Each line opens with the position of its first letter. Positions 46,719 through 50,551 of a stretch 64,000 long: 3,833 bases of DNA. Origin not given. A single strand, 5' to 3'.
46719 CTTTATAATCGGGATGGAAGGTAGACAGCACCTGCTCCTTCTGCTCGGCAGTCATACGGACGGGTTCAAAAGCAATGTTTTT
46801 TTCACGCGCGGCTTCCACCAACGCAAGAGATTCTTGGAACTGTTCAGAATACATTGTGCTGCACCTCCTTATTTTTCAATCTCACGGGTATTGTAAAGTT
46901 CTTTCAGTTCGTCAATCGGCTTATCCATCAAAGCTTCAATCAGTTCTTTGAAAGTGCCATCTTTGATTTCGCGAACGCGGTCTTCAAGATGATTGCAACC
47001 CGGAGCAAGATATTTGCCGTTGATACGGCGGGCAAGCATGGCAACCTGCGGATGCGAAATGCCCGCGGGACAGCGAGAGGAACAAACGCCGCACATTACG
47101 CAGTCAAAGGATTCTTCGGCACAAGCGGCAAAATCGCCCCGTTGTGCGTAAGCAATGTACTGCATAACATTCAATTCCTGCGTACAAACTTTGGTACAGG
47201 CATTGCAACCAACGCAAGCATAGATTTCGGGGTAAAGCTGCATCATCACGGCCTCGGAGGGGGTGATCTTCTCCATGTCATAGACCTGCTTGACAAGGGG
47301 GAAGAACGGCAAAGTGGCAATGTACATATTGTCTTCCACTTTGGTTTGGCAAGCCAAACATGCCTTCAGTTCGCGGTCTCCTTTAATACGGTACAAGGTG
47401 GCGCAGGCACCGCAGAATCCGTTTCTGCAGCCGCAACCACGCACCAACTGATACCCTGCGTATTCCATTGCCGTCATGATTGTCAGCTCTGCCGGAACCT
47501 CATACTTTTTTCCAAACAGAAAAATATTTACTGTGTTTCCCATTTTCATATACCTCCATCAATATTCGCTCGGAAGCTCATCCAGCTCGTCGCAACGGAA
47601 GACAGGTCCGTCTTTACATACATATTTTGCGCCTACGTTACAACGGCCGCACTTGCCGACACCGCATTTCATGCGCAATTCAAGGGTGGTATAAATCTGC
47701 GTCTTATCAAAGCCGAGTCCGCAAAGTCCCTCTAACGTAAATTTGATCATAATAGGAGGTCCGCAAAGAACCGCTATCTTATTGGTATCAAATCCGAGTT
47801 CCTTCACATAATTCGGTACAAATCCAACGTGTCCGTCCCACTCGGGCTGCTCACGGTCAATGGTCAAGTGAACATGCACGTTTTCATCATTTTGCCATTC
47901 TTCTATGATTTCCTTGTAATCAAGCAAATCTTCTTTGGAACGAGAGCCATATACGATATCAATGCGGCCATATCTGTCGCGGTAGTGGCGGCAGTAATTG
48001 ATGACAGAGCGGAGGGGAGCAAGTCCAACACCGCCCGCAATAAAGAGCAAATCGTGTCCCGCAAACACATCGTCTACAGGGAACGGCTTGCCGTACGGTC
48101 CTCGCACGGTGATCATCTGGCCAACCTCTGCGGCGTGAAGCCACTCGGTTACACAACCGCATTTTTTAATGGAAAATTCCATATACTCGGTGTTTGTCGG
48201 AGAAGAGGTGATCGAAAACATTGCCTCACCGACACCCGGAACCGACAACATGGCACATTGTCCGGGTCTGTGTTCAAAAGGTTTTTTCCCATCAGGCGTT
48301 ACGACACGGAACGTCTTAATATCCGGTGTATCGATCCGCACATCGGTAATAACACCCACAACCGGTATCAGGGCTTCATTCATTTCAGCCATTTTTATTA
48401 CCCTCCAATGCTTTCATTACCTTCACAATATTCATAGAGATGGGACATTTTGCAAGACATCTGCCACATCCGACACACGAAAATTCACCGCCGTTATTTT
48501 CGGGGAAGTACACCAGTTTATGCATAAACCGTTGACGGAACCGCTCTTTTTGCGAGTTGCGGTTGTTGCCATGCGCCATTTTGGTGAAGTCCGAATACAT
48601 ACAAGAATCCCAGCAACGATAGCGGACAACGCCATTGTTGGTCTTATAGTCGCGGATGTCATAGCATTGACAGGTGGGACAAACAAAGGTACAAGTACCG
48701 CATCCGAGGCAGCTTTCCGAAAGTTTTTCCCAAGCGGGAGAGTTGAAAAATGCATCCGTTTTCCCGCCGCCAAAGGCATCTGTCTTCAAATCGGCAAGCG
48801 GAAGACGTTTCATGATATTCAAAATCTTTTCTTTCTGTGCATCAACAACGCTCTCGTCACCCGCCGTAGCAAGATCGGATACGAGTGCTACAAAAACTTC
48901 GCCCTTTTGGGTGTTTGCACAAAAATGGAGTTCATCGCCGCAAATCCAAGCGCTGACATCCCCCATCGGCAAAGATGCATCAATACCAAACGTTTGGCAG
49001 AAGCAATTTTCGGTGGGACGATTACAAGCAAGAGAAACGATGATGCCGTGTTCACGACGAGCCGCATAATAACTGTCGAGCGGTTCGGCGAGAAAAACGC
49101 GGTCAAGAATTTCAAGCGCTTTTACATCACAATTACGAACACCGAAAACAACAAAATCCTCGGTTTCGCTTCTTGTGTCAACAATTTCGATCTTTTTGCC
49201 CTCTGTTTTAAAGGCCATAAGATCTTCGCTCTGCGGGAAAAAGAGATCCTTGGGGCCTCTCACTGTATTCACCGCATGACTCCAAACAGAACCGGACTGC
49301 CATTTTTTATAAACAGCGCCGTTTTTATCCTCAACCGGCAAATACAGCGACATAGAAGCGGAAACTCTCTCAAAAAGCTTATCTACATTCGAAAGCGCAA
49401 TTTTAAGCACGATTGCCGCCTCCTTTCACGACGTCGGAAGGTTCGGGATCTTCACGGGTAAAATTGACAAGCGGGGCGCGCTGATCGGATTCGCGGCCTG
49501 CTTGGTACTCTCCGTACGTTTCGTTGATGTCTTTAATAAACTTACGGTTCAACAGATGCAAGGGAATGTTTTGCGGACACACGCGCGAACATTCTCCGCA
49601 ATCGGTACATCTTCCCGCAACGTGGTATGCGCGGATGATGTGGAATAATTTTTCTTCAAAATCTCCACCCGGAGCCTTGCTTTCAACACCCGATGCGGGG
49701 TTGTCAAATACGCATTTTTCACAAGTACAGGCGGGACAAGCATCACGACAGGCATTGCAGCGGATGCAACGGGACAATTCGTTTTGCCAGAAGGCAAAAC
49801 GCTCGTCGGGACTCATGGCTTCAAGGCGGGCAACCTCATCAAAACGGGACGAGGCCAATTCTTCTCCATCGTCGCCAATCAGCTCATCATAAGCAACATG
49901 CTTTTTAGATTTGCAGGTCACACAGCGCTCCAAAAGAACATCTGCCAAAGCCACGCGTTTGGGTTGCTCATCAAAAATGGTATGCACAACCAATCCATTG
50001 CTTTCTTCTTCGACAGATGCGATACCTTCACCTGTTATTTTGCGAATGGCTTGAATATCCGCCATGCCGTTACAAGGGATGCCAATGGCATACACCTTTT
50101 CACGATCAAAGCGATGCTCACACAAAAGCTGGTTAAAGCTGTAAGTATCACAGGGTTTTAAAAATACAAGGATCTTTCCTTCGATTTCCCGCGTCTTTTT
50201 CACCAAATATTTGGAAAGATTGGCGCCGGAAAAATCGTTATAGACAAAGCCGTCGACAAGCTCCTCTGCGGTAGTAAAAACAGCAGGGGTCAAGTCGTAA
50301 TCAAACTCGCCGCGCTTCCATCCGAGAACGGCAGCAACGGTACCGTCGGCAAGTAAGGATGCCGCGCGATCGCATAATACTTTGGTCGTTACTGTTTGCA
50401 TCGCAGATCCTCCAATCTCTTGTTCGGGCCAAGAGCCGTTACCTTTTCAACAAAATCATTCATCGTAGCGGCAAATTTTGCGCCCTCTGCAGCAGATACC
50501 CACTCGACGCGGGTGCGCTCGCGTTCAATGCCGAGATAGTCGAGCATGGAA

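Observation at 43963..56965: Twelve-gene operon fusing MDH, fumarase, HdrBCA, an MvhD/Flx module, soluble FrdAB and a SucE-like permease: predicted Hdr/Flx-coupled (possibly bifurcating) fumarate reduction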

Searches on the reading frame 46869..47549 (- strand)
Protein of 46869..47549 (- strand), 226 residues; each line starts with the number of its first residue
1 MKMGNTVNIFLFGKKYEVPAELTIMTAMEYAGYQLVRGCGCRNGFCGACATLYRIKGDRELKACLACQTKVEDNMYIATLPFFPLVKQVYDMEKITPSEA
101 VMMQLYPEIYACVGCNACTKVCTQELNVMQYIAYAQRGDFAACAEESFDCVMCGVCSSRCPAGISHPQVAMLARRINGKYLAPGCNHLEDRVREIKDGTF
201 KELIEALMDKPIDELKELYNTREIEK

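Call 4: search_protein_families(library=pfam, proteins=[window:46869-47549:-])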
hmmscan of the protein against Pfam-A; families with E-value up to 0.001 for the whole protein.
window:46869-47549:- (226 aa): 7 families
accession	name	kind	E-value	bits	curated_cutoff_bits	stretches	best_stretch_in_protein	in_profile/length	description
PF13183.11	Fer4_8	-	1.5e-06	29.1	27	0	46-125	8-67/68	4Fe-4S dicluster domain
PF13187.11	Fer4_9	-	1.5e-06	28.5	27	1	111-163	1-50/52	4Fe-4S dicluster domain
PF12838.12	Fer4_7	-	6.3e-06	27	27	1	112-164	2-52/52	4Fe-4S dicluster domain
PF13510.11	Fer2_4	-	1.3e-05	25.6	22.8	1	5-79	2-79/82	2Fe-2S iron-sulfur cluster binding domain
PF00111.32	Fer2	-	2.8e-05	24.4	21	1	14-71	8-76/77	2Fe-2S iron-sulfur cluster binding domain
PF13085.11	Fer2_3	-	0.00034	21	27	1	38-94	49-104/107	2Fe-2S iron-sulfur cluster binding domain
PF13237.11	Fer4_10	-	0.00056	20.2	25.5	0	111-161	8-53/53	4Fe-4S dicluster domain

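Call 6: search_protein_families(library=ncbifam, proteins=[window:46869-47549:-], max_evalue=0.00001)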
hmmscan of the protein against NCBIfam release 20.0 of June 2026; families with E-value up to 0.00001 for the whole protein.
window:46869-47549:- (226 aa): 9 families
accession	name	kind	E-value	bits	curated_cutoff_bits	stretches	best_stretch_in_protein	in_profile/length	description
NF004898.0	PRK06259.1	equivalog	4.9e-11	41.9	385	1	14-93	19-99/488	fumarate reductase (CoM/CoB) subunit TfrB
TIGR00314.1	cdhA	equivalog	7.8e-09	33.9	781.3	1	94-171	386-460/784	CO dehydrogenase/acetyl-CoA synthase complex subunit alpha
TIGR01945.1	rnfC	subfamily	1.2e-08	33.9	245.95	1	108-168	361-422/435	RnfABCDGE type electron transport complex subunit C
TIGR00384.1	dhsB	subfamily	2.4e-08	33.7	88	0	35-97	43-105/222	succinate dehydrogenase and fumarate reductase iron-sulfur protein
NF003454.1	PRK05035.1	equivalog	2.6e-07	29.5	345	1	103-164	360-422/556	electron transport complex subunit RsxC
NF040763.1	FeFe_hydrog_A6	exception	3.5e-07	29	765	0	101-164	136-204/571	NADH-dependent [FeFe] hydrogenase, group A6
NF041837.1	rnfC_Methano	equivalog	7.5e-07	28.3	650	1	108-170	356-419/438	Rnf electron transport complex subunit RnfC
NF004616.0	PRK05950.1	subfamily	9.1e-07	28.3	228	0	39-94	56-110/238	succinate dehydrogenase iron-sulfur subunit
TIGR01971.1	NuoI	subfamily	6.7e-06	25.7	113.05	1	103-163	35-96/121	NADH-quinone oxidoreductase, chain I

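Call 56: search_solved_structures(query=window:46869-47549:-, max_evalue=0.01)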
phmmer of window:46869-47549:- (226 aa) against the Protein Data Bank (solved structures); distinct sequences matched with E-value up to 0.01: 71 (the best 60 are shown).
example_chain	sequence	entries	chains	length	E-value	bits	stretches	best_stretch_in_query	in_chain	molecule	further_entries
9eri_C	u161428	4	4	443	6.1e-05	25.7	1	111-164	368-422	Na(+)-translocating ferredoxin:NAD(+) oxidoreductase complex subunit C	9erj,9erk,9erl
6hum_I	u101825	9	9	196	7e-05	25.5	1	89-163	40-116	NAD(P)H-quinone oxidoreductase subunit I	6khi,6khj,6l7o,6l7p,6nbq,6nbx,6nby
8ahx_C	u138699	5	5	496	0.00013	24.7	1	111-164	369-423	Ion-translocating oxidoreductase complex subunit C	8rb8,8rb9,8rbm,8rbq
9e0j_K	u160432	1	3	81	0.00023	23.8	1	109-169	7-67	Photosystem I iron-sulfur center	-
7dr0_C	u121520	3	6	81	0.00036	23.2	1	109-168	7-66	Photosystem I iron-sulfur center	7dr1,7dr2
7wfg_I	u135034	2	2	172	0.00037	23.2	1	89-163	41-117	NAD(P)H-quinone oxidoreductase subunit I, chloroplastic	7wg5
7f4v_aC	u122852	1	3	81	0.00039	23.1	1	109-169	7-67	Photosystem I iron-sulfur center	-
9m4f_C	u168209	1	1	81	0.00046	22.9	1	109-165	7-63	PsaC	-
8b6g_CB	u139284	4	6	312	0.00046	22.9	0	134-168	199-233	Succinate dehydrogenase (quinone) | succinate dehydrogenase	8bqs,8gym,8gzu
9hyu_C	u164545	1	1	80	0.00047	22.8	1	111-165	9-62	Photosystem I iron-sulfur center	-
2wsc_C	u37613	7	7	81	0.00056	22.6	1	109-165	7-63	PHOTOSYSTEM I IRON-SULFUR CENTER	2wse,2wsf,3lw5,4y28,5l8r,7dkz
9ygv_C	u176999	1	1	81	0.00057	22.6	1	111-174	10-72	Photosystem I iron-sulfur center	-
9sfi_T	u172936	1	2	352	0.00067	22.3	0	110-162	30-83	4Fe-4S ferredoxin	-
7wfd_AC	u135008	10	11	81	0.00067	22.3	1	109-165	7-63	Photosystem I iron-sulfur center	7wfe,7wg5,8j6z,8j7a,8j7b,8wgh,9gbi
6kif_C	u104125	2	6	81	0.00068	22.3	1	109-169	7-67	Photosystem I iron-sulfur center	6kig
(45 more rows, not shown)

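Call 74: find_homologous_proteins(query=A2, max_evalue=1e-10)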
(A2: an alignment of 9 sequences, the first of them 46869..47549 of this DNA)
Query A2 (9 sequences) (226 aa, profile of the alignment): 5285 proteins with E <= 1e-10 among 8000 candidates; the best 120 are listed.
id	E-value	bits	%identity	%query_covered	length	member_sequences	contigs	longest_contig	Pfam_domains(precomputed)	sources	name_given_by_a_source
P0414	7.0e-112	390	85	99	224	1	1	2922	PF13510.12,PF12838.13,PF13183.12,PF13187.12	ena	-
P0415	1.2e-111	389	88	99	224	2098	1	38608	PF13510.12,PF00111.33,PF12838.13,PF13183.12,PF13187.12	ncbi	-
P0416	2.3e-111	388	86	99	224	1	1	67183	PF13510.12,PF12838.13,PF13183.12,PF13187.12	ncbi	-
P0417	3.3e-111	388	94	99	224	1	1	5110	PF13510.12,PF12838.13,PF13183.12,PF13187.12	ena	-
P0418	4.4e-111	387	87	99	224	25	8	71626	PF13510.12,PF12838.13,PF13183.12,PF13187.12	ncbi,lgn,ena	-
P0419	4.7e-111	387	88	99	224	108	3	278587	PF13510.12,PF00111.33,PF12838.13,PF13183.12,PF13187.12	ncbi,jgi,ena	-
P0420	6.2e-111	387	94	100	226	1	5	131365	PF13510.12,PF12838.13,PF13183.12,PF13187.12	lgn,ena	-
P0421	1.0e-110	386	85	99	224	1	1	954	PF12838.13,PF13183.12,PF13187.12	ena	-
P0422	1.4e-110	386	84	99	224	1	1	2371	PF12838.13,PF13237.12,PF13183.12,PF13187.12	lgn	-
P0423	1.6e-110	386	84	99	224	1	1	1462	PF13510.12,PF12838.13,PF13237.12,PF13183.12,PF13187.12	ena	-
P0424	1.6e-110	385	81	99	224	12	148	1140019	PF13510.12,PF12838.13,PF13183.12,PF13187.12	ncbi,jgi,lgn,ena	-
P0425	1.8e-110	385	88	99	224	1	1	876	PF13510.12,PF12838.13,PF13183.12,PF13187.12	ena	-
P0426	1.9e-110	385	82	99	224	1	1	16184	PF13510.12,PF12838.13,PF13187.12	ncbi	-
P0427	1.9e-110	385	82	99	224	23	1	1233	PF13510.12,PF12838.13,PF13237.12,PF13183.12,PF13187.12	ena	-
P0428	2.1e-110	385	84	99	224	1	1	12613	PF13510.12,PF12838.13,PF13183.12,PF13187.12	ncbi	-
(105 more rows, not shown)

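Call 79: predict_structure(alignment_id=A3)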
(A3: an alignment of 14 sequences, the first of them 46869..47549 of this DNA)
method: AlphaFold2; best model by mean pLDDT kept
length: 226 residues; sequences in the alignment: 14
mean_pLDDT: 49.4   pTM: 0.35
mean pLDDT of the five models: 49.4, 44.0, 43.7, 41.9, 41.5
residues with pLDDT >= 90: 0; 70-90: 15; 50-70: 84; < 50: 127
segments of 3 or more residues with pLDDT < 50: 1-3, 7-15, 22-25, 33-92, 104-122, 125-129, 149-165, 181-184
pLDDT, mean of each block of 10 residues (from residue 1): 49 51 52 42 29 34 32 32 33 52 48 46 49 55 58 46 48 59 52 63 64 79 74
secondary structure, 60 per line:
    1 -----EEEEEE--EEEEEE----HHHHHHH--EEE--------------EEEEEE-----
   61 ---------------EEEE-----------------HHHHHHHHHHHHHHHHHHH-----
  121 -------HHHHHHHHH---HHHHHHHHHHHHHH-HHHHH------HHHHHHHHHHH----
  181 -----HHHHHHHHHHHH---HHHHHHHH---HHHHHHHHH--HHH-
elements in order: E6-11 E14-19 H24-30 E33-35 E50-55 E76-79 H97-115 H128-136 H140-153 H155-159 H166-176 H186-197 H201-208 H212-220

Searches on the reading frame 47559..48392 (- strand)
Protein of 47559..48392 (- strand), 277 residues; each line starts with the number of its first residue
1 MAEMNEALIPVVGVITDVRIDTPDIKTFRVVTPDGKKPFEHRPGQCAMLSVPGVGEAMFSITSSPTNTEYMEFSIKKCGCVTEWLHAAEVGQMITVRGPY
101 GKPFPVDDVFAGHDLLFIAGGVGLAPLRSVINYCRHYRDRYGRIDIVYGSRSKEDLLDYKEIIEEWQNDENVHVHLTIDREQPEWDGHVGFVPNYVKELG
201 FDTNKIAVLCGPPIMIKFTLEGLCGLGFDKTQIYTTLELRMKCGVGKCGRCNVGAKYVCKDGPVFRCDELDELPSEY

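Call 3: search_protein_families(library=pfam, proteins=[window:47559-48392:-])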
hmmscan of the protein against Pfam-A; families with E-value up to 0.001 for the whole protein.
window:47559-48392:- (277 aa): 3 families
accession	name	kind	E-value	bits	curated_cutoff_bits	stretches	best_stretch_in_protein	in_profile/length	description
PF00175.26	NAD_binding_1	-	1.3e-16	61.6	22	1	117-219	1-107/109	Oxidoreductase NAD-binding domain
PF10418.14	DHODB_Fe-S_bind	-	2.8e-10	40.2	23.9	1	238-270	1-40/41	Iron-sulfur cluster binding domain of dihydroorotate dehydrogenase B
PF00970.30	FAD_binding_6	-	1.6e-06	28.8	21.1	1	22-102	11-96/99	Oxidoreductase FAD-binding domain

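Call 5: search_protein_families(library=ncbifam, proteins=[window:47559-48392:-], max_evalue=0.00001)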
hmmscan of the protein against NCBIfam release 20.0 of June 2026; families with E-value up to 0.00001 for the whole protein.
window:47559-48392:- (277 aa): 23 families
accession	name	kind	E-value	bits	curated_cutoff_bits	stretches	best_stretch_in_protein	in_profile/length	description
NF006220.0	PRK08345.1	subfamily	1.9e-68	230.9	395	1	25-266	27-283/294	cytochrome-c3 hydrogenase subunit gamma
NF040835.1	sulfhyd_HydG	equivalog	2.5e-60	204.2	650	1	25-266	34-280/292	NADPH-dependent hydrogenase/sulfhydrogenase 1 subunit gamma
TIGR02911.1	sulfite_red_B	equivalog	5.1e-54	183.1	288.6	1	8-266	3-252/261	anaerobic sulfite reductase subunit AsrB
NF040830.1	sulfhyd_ShyC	equivalog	1.3e-52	178.7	600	1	25-266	23-277/288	NAD(P)-dependent hydrogenase/sulfhydrogenase 2 subunit gamma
NF000796.0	PRK00054.1-1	equivalog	4.6e-42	144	224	1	14-271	7-236/254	dihydroorotate dehydrogenase electron transfer subunit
NF000798.0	PRK00054.1-3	equivalog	3.1e-24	86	219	1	37-269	27-241/244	dihydroorotate dehydrogenase electron transfer subunit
NF000799.0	PRK00054.1-4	equivalog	1.3e-21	76.9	314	1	67-269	63-255/258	dihydroorotate dehydrogenase electron transfer subunit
NF040810.1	BenC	equivalog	6e-21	74.9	430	1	15-220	109-312/333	benzoate 1,2-dioxygenase electron transfer component BenC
NF045803.1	MethMoxFADbindMmoC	equivalog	3.6e-20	72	500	1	34-235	133-337/343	aromatic/alkene monooxygenase hydroxylase FAD-binding subunit MmoC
TIGR01941.1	nqrF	equivalog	4.3e-18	65.4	295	1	76-233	237-398/405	NADH:ubiquinone reductase (Na(+)-transporting) subunit F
NF008822.0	PRK11872.1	equivalog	1.8e-17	63.4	402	1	13-235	109-332/341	anthranilate 1,2-dioxygenase electron transfer component AntC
NF000797.0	PRK00054.1-2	equivalog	2.3e-17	63.1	270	1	79-268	83-263/267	dihydroorotate dehydrogenase electron transfer subunit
NF004862.0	PRK06222.1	subfamily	6.1e-17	62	220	1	40-271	27-249/281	sulfide/dihydroorotate dehydrogenase-like FAD/NAD-binding protein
NF058606.1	GlBtMonoRdsGbcB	equivalog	1.5e-16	60.3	500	1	20-232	23-241/362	glycine betaine monooxygenase reductase subunit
NF009414.0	PRK12778.1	equivalog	3.3e-16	58.7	1103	1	40-271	27-249/752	bifunctional dihydroorotate dehydrogenase B NAD binding subunit/NADPH-dependent glutamate synthase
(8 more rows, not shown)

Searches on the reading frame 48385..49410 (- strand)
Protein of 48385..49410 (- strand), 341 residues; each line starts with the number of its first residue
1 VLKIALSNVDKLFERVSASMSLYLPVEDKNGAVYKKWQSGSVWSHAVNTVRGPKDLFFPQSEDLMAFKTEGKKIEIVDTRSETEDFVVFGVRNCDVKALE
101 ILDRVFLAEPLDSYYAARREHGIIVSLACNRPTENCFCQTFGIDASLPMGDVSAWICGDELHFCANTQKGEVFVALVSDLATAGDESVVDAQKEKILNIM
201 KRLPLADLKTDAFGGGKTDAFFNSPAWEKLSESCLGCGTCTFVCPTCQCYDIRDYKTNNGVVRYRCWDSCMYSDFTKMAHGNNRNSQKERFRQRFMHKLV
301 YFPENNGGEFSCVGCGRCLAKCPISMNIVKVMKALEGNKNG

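Call 3: search_protein_families(library=pfam, proteins=[window:48385-49410:-])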
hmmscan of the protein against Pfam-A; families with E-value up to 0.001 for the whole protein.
window:48385-49410:- (341 aa): 11 families
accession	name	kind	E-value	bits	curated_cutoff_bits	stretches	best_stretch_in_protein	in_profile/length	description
PF17179.9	Fer4_22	-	1.2e-30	106.7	27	1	233-325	1-94/95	4Fe-4S dicluster domain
PF13187.11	Fer4_9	-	1.7e-06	28.4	27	0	234-323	2-48/52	4Fe-4S dicluster domain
PF12797.12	Fer4_2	-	1.8e-06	28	24.5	1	231-246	7-22/22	4Fe-4S binding domain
PF14697.11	Fer4_21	-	2.8e-06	27.8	35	0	227-249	34-56/59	4Fe-4S dicluster domain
PF00037.32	Fer4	-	3.8e-06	26.9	21.1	0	232-246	6-20/24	4Fe-4S binding domain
PF13534.11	Fer4_17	-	7.8e-06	26.8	22.2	0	227-245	39-57/61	4Fe-4S dicluster domain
PF13237.11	Fer4_10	-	1.2e-05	25.6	25.5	0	311-324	8-21/53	4Fe-4S dicluster domain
PF12838.12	Fer4_7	-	7e-05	23.6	27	0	233-323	1-49/52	4Fe-4S dicluster domain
PF13183.11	Fer4_8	-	0.0002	22.2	27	0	232-324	3-66/68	4Fe-4S dicluster domain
PF25160.1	LdpA_Fe-S-bd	-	0.00043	20.4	27.6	0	311-325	27-41/49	LdpA Fe-S cluster-binding domain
PF12837.12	Fer4_6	-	0.00056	20.2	25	0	311-323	8-20/24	4Fe-4S binding domain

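Call 5: search_protein_families(library=ncbifam, proteins=[window:48385-49410:-], max_evalue=0.00001)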
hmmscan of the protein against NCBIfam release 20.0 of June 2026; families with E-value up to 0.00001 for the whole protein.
window:48385-49410:- (341 aa): 3 families
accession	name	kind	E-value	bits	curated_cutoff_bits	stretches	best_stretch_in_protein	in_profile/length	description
NF040829.1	sulfhyd_ShyB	equivalog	9.1e-54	182.7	690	1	2-336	4-330/334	NAD(P)-dependent hydrogenase/sulfhydrogenase 2 subunit beta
NF040833.1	sulfhyd_HydB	equivalog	2.7e-46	158.1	750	2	223-337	222-337/367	NADPH-dependent hydrogenase/sulfhydrogenase 1 subunit beta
TIGR02910.1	sulfite_red_A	equivalog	1.6e-41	142.7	323.15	1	34-335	43-326/334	anaerobic sulfite reductase subunit AsrA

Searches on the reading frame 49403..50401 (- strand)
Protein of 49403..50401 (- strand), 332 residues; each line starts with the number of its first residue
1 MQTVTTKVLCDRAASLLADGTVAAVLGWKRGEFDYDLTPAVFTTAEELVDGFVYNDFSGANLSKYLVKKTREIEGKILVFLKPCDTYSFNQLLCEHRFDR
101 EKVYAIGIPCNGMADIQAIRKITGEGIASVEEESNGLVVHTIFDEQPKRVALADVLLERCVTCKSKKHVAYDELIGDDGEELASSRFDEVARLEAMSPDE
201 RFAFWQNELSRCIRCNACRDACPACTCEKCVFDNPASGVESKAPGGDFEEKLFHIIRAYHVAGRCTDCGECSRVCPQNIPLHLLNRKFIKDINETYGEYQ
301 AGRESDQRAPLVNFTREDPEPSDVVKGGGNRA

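Call 3: search_protein_families(library=pfam, proteins=[window:49403-50401:-])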
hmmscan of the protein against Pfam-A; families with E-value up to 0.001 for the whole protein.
window:49403-50401:- (332 aa): 7 families
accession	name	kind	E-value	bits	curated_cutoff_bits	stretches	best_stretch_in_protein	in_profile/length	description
PF13183.11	Fer4_8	-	4.4e-09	37.2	27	1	208-279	1-68/68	4Fe-4S dicluster domain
PF13187.11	Fer4_9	-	2.7e-08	34.2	27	1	211-278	1-50/52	4Fe-4S dicluster domain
PF13237.11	Fer4_10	-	2.3e-06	27.9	25.5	1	261-291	5-22/53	4Fe-4S dicluster domain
PF12797.12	Fer4_2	-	8.5e-06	25.9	24.5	1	208-224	6-22/22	4Fe-4S binding domain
PF13534.11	Fer4_17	-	1.4e-05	26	22.2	1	211-279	1-60/61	4Fe-4S dicluster domain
PF00037.32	Fer4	-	1.6e-05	25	21.1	1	262-279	5-22/24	4Fe-4S binding domain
PF12838.12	Fer4_7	-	3e-05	24.8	27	1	211-279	1-52/52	4Fe-4S dicluster domain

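Call 5: search_protein_families(library=ncbifam, proteins=[window:49403-50401:-], max_evalue=0.00001)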
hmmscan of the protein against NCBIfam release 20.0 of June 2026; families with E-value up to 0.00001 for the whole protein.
window:49403-50401:- (332 aa): 3 families
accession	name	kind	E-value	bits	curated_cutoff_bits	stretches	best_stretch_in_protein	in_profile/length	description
TIGR00273.1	TIGR00273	equivalog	6.8e-08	31.8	444.8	1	210-297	293-376/432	LutB/LldF family L-lactate oxidation iron-sulfur protein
NF009226.0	PRK12576.1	equivalog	5.5e-07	29.2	344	1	193-281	139-226/317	succinate dehydrogenase/fumarate reductase iron-sulfur subunit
NF006391.0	PRK08640.1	equivalog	2.2e-06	26.7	244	1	205-282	148-229/254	succinate dehydrogenase iron-sulfur subunit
